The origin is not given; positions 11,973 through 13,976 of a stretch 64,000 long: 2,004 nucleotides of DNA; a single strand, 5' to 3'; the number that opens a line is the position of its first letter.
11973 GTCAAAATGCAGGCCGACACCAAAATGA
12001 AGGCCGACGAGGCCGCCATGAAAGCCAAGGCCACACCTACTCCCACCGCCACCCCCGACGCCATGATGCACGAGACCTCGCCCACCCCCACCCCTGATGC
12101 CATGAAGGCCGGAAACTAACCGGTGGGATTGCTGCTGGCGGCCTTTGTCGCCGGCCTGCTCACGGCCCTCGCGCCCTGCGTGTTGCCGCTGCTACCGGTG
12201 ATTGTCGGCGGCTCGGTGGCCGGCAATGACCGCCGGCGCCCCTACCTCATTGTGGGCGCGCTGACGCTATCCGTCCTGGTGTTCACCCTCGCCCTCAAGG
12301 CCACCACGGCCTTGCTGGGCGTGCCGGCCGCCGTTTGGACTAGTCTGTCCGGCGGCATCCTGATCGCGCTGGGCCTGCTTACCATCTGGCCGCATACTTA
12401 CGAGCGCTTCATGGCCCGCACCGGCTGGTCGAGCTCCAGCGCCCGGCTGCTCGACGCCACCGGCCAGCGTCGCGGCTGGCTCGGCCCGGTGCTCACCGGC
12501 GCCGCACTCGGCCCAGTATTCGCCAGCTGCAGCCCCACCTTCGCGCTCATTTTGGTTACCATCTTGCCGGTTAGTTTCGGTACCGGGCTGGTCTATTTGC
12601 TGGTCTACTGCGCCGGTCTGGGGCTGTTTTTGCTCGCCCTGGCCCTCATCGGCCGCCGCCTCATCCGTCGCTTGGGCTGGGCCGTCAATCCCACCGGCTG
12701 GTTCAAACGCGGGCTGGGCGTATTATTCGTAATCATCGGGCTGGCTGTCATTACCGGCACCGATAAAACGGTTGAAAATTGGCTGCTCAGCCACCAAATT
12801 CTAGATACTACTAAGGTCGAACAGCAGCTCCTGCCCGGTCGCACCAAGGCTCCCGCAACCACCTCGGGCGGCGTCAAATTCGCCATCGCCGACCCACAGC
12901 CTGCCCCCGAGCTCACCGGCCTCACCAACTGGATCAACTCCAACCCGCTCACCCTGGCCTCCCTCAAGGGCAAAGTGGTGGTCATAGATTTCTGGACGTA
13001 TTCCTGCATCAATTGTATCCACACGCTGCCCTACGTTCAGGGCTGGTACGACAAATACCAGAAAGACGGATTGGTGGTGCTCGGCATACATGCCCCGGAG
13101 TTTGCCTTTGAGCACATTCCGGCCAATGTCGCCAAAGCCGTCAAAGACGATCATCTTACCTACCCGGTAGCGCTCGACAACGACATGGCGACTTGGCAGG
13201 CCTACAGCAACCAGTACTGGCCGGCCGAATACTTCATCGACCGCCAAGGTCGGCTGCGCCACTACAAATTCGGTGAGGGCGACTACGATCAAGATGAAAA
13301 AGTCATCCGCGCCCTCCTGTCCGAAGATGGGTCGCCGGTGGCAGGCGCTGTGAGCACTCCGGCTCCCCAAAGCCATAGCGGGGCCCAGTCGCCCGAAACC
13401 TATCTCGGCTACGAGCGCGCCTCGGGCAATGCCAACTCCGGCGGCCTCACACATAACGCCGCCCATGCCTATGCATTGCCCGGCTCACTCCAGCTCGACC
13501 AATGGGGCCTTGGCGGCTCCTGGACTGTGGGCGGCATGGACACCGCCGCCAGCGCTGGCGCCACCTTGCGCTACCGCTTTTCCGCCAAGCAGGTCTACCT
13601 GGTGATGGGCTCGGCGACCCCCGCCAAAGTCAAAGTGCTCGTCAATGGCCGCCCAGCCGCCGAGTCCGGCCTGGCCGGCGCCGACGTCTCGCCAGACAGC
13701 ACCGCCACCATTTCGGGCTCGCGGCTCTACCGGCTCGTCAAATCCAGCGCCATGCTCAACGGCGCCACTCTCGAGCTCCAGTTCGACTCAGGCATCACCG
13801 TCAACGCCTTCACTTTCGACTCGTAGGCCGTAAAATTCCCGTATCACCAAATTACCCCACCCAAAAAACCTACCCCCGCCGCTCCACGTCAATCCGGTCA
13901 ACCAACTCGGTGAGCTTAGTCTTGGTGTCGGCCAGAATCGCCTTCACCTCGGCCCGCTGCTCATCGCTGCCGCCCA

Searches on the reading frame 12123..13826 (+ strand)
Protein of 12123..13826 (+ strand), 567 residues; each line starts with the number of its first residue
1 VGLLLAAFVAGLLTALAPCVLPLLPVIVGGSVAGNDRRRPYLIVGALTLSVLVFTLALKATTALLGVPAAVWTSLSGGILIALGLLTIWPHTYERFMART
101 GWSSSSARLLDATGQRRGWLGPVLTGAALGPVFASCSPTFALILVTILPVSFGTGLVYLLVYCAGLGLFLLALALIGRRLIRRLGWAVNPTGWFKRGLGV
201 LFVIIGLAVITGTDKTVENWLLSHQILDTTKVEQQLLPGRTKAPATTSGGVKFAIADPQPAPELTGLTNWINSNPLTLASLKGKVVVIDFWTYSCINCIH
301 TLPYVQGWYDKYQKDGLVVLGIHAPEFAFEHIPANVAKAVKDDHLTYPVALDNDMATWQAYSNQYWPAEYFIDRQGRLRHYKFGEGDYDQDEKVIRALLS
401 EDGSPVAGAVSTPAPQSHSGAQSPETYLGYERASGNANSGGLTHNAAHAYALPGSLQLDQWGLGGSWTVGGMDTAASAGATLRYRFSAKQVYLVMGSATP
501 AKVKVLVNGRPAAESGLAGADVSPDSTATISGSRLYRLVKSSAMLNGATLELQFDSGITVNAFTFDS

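Call 12: search_protein_families(library=pfam, proteins=[window:12123-13826:+], max_evalue=0.00001)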
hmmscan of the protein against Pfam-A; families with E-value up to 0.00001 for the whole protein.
window:12123-13826:+ (567 aa): 3 families
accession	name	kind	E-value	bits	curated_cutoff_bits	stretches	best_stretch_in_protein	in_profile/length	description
PF17991.7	Thioredoxin_10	-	1.9e-36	126.2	27.1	1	423-565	1-141/142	Thioredoxin like C-terminal domain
PF00578.27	AhpC-TSA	-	3.4e-14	53.3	26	1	260-380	4-123/124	AhpC/TSA family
PF08534.16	Redoxin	-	2e-12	47.6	26.6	1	271-395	16-144/148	Redoxin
